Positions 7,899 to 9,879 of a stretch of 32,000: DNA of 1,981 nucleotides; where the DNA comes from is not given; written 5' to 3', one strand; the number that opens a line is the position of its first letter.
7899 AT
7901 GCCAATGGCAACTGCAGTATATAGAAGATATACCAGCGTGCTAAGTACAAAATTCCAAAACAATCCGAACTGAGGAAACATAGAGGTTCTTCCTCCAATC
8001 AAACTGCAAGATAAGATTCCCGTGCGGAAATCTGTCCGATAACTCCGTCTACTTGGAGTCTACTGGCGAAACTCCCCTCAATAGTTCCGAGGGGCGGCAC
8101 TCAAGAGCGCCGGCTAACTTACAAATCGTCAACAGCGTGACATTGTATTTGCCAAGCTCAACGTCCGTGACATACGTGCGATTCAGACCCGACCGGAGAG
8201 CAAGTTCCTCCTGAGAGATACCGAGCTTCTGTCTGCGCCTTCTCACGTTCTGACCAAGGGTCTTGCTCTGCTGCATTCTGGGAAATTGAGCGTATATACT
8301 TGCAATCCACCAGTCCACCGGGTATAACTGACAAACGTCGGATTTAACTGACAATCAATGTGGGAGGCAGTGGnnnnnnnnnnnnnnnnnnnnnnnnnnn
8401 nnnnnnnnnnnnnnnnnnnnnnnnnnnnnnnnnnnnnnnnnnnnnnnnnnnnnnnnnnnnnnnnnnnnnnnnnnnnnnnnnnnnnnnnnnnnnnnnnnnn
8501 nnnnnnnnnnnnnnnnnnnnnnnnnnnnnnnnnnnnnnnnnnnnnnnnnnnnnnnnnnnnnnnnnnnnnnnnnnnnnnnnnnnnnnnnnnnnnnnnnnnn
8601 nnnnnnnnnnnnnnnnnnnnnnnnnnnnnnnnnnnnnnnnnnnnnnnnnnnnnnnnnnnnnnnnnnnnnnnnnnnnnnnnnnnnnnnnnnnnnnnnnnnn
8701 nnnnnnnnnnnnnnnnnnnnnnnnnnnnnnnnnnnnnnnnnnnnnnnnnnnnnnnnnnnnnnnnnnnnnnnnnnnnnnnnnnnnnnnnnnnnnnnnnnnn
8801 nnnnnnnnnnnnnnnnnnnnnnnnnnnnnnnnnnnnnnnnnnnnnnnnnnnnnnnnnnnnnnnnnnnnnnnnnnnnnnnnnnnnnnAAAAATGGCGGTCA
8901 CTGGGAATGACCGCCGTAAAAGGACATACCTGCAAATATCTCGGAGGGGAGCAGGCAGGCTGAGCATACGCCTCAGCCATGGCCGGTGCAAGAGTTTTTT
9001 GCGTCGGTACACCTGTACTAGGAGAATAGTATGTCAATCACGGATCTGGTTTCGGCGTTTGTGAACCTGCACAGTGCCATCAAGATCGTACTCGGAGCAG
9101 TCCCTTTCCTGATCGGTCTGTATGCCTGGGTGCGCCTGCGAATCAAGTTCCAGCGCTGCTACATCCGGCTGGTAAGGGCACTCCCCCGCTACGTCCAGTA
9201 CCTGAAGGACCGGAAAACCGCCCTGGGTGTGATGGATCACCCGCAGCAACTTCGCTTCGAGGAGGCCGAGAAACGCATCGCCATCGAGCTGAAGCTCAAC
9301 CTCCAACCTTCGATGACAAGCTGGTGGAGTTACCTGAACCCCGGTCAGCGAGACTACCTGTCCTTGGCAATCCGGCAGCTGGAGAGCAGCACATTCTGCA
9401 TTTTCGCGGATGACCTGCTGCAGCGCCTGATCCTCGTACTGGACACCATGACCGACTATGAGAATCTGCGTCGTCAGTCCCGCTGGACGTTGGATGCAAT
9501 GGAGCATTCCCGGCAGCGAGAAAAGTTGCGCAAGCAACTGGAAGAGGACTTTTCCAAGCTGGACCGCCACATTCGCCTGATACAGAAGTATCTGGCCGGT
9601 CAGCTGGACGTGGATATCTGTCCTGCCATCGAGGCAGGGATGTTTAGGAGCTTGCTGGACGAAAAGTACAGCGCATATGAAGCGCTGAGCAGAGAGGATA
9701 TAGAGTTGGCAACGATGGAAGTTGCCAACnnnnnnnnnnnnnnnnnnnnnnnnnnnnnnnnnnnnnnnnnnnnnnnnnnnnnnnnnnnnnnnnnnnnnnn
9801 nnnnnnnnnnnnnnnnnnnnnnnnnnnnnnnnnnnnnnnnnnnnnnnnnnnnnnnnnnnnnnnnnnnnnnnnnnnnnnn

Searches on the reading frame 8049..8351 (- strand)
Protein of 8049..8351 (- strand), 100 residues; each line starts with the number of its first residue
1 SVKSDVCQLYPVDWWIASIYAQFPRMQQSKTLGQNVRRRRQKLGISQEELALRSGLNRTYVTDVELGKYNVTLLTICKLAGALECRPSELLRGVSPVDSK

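Call 18: search_protein_families(library=pfam, proteins=[window:8049-8351:-], max_evalue=0.01)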
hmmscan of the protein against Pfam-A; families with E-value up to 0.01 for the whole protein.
window:8049-8351:- (100 aa): 4 families
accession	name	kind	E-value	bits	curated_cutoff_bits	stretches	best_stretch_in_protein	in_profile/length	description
PF01381.28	HTH_3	-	7.5e-14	51.9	23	1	36-90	1-55/55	Helix-turn-helix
PF13560.12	HTH_31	-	2.3e-07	31.5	27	1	32-89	2-60/64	Helix-turn-helix domain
PF13443.12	HTH_26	-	1.7e-06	28.6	22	1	37-91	3-58/63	Cro/C1-type HTH DNA-binding domain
PF12844.13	HTH_19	-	2.3e-05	24.6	30.2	1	33-95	1-63/64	Helix-turn-helix domain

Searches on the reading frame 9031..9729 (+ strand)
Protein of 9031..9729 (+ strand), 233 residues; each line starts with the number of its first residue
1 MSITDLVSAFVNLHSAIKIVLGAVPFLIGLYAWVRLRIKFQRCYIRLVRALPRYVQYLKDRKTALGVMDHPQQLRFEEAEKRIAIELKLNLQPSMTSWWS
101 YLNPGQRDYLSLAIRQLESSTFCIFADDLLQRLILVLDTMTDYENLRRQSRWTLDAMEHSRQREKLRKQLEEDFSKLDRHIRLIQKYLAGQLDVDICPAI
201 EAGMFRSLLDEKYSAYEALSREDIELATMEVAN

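Call 18: search_protein_families(library=pfam, proteins=[window:9031-9729:+], max_evalue=0.01)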
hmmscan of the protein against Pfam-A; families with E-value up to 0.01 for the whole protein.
window:9031-9729:+ (233 aa): 1 family
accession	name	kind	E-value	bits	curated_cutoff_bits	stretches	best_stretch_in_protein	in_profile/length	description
PF19962.4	EAD9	-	0.008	16.4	25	0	140-177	19-52/62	Effector-associated domain 9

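Call 55: search_protein_families(library=padloc, proteins=[window:9031-9729:+], max_evalue=0.01)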
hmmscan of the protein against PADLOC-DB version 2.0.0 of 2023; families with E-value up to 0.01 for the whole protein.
window:9031-9729:+ (233 aa): 0 families
